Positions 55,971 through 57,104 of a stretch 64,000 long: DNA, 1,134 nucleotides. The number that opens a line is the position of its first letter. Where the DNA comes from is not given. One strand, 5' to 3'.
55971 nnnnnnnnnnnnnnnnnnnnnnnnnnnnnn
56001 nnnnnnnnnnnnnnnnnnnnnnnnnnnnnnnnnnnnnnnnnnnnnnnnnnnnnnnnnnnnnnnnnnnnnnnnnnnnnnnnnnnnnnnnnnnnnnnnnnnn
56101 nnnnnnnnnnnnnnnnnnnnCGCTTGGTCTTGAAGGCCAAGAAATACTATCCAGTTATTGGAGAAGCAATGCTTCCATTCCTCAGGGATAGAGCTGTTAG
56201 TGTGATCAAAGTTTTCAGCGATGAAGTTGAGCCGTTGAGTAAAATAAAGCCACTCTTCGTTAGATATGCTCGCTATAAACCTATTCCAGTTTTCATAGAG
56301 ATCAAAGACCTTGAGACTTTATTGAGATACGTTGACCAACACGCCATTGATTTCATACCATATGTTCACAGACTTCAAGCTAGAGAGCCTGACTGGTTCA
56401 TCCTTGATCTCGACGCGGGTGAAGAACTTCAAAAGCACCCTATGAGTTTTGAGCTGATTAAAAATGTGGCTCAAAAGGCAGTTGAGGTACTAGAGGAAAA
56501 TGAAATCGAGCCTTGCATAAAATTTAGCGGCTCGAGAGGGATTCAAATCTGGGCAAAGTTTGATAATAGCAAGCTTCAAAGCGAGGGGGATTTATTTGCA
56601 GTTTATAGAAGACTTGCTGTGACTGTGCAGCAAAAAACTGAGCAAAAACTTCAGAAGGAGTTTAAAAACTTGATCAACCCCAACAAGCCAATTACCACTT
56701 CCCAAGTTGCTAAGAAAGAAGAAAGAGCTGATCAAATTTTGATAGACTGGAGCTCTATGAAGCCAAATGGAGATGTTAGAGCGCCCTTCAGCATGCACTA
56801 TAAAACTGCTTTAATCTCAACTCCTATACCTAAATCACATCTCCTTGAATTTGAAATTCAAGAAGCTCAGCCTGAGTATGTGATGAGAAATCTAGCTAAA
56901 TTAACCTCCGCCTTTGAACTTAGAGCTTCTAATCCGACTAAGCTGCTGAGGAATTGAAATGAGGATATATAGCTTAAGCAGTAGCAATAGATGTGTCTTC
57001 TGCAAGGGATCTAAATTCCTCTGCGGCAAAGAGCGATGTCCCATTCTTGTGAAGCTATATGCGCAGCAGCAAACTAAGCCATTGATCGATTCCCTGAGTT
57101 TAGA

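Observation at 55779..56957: PolDom carries an N-terminal wHTH-like domain and a (KSRD)4 linker encoded by a perfect 12-bp ×4 tandem repeat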

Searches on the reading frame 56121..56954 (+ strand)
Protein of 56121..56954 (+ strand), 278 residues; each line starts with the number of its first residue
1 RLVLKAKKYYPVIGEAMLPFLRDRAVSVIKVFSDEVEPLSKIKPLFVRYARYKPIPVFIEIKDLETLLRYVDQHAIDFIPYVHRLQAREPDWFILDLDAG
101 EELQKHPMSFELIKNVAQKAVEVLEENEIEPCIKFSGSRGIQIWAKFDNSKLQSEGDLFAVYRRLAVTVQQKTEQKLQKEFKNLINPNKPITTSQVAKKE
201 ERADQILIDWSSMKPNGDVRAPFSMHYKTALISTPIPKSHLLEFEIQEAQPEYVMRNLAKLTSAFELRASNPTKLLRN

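Call 52: search_solved_structures(query=window:56121-56954:+, max_evalue=0.01, show_alignments=3)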
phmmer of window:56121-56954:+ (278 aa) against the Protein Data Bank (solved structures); distinct sequences matched with E-value up to 0.01: 0.
